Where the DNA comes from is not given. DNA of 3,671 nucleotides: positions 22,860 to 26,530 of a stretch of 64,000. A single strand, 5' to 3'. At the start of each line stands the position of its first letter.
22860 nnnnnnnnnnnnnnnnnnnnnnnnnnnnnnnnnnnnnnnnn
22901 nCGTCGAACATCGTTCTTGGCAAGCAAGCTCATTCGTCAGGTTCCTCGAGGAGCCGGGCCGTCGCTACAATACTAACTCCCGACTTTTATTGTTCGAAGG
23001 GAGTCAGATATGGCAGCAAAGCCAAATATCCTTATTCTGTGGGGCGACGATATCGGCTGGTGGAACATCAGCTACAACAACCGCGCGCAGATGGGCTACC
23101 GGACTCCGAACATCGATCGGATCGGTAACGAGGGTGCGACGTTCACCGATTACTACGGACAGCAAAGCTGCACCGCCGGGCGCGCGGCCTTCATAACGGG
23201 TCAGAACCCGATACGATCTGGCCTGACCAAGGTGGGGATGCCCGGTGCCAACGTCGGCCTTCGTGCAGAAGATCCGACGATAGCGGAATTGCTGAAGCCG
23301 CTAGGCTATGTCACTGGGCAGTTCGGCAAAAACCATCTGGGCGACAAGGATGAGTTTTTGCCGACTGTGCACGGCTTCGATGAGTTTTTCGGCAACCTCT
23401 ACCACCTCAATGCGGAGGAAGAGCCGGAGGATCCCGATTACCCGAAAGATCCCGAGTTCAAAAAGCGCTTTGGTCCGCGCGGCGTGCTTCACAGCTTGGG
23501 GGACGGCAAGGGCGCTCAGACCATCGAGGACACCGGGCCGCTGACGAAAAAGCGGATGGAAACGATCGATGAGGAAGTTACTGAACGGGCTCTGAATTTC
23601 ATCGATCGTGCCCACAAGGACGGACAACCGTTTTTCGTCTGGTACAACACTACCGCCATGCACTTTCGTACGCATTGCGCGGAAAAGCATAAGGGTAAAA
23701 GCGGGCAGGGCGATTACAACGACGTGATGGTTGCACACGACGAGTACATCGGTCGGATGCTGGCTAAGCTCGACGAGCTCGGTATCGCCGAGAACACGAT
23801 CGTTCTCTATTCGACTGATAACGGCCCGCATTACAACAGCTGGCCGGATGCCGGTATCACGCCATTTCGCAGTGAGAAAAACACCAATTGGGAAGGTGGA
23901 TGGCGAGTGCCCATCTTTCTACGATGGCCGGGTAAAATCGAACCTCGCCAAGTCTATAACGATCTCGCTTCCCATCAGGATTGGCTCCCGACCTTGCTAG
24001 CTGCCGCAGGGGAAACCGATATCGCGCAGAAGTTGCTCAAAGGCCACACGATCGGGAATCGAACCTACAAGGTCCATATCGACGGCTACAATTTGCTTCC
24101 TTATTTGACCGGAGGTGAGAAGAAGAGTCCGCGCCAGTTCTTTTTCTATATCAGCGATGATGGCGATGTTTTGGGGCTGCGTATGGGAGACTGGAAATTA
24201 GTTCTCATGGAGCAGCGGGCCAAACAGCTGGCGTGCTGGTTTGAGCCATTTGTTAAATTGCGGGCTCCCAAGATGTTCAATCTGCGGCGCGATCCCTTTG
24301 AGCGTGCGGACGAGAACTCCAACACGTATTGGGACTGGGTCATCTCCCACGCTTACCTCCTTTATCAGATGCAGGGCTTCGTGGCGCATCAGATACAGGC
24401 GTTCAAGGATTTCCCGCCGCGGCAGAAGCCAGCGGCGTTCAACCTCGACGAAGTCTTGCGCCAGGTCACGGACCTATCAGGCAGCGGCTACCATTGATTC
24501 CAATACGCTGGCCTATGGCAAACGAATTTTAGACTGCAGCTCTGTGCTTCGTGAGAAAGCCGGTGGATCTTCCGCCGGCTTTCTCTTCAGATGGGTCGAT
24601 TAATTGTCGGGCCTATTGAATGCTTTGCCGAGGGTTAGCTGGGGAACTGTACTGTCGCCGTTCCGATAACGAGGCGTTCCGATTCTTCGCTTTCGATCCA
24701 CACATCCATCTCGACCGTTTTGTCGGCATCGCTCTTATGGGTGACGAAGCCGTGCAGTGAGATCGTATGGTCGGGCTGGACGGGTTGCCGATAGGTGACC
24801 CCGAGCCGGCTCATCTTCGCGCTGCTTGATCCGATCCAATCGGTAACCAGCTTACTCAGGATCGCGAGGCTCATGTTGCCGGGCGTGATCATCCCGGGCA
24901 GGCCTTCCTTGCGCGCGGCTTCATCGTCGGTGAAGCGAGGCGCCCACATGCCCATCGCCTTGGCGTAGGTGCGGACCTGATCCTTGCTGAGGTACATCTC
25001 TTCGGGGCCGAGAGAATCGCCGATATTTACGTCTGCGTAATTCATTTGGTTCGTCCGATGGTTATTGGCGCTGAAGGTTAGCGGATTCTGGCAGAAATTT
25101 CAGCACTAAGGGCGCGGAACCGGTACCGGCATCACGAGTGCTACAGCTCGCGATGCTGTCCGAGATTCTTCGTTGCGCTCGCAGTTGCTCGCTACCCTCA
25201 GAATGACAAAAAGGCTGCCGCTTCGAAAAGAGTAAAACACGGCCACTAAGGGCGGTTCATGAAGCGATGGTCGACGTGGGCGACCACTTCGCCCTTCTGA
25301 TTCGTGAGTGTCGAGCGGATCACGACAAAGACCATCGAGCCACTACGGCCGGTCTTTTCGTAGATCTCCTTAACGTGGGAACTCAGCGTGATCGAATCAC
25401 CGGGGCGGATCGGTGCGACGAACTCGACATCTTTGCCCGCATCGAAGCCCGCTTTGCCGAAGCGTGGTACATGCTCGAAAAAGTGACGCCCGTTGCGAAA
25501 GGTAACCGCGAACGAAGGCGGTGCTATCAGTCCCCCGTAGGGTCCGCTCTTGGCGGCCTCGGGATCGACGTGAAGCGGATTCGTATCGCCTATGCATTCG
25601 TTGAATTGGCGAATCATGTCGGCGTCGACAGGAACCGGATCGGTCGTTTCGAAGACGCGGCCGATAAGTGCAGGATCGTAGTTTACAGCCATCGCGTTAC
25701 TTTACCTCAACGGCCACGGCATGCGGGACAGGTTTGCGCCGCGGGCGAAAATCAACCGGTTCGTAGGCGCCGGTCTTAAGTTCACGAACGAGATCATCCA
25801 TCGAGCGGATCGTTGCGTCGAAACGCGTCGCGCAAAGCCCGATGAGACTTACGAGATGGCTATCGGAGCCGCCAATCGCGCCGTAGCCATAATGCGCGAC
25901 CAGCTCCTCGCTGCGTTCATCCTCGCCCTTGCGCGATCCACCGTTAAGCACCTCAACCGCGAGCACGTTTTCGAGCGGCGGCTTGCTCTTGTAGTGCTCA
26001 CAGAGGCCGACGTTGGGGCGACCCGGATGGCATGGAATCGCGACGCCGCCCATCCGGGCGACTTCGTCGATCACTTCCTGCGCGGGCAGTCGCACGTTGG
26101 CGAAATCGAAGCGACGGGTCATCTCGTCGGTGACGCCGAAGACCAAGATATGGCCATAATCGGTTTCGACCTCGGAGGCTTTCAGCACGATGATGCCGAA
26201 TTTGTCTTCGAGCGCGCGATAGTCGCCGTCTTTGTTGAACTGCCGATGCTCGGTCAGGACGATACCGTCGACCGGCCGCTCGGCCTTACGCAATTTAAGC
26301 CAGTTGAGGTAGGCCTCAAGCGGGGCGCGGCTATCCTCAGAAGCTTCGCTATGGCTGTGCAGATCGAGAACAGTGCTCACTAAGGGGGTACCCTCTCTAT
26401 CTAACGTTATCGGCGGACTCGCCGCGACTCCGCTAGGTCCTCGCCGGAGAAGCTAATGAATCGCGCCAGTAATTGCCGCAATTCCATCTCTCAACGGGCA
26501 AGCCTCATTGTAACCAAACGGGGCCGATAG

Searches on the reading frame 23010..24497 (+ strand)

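Call 7: search_protein_families(library=pfam, proteins=[window:23010-24497:+], max_evalue=0.001)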
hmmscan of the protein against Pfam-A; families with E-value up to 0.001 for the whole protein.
window:23010-24497:+ (495 aa): 2 families
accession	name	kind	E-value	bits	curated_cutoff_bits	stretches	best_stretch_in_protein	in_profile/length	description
PF00884.28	Sulfatase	-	6.9e-52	177.1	25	1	5-334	1-300/301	Sulfatase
PF16347.10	SGSH_C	-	6e-05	23.7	29.3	1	292-336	10-54/154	N-sulphoglucosamine sulphohydrolase, C-terminal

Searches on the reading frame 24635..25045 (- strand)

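Call 8: search_protein_families(library=pfam, proteins=[window:24635-25045:-], max_evalue=0.001)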
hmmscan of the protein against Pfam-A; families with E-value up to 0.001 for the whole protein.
window:24635-25045:- (136 aa): 2 families
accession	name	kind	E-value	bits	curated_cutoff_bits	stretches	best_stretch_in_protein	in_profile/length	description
PF01575.25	MaoC_dehydratas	-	2.3e-13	50.3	27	1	10-117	8-117/123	MaoC like domain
PF13452.11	FAS1_DH_region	-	1.6e-07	31.9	22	1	8-105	3-104/132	FAS1-like, dehydratase domain region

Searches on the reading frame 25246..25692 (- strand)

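Call 8: search_protein_families(library=pfam, proteins=[window:25246-25692:-], max_evalue=0.001)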
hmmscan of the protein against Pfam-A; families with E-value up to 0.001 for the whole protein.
window:25246-25692:- (148 aa): 2 families
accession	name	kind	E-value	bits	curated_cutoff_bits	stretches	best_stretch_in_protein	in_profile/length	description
PF13452.11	FAS1_DH_region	-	9.4e-30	103.9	22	1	8-139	1-131/132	FAS1-like, dehydratase domain region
PF01575.25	MaoC_dehydratas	-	3.8e-13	49.5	27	1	9-113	5-107/123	MaoC like domain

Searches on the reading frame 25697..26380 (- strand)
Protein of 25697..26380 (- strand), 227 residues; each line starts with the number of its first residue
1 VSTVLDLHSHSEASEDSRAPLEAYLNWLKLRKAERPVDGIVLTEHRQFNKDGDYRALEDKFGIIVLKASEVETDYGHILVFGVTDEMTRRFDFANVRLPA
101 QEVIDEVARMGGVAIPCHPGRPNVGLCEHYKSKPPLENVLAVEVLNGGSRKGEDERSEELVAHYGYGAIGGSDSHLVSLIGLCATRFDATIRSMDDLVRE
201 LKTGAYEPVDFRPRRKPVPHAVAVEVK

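Call 8: search_protein_families(library=pfam, proteins=[window:25697-26380:-], max_evalue=0.001)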
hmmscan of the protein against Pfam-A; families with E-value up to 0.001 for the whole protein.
window:25697-26380:- (227 aa): 1 family
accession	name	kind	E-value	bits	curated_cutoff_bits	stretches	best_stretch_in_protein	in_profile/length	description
PF13263.12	PHP_C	-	1e-12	47.8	21.3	1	155-205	5-55/56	PHP-associated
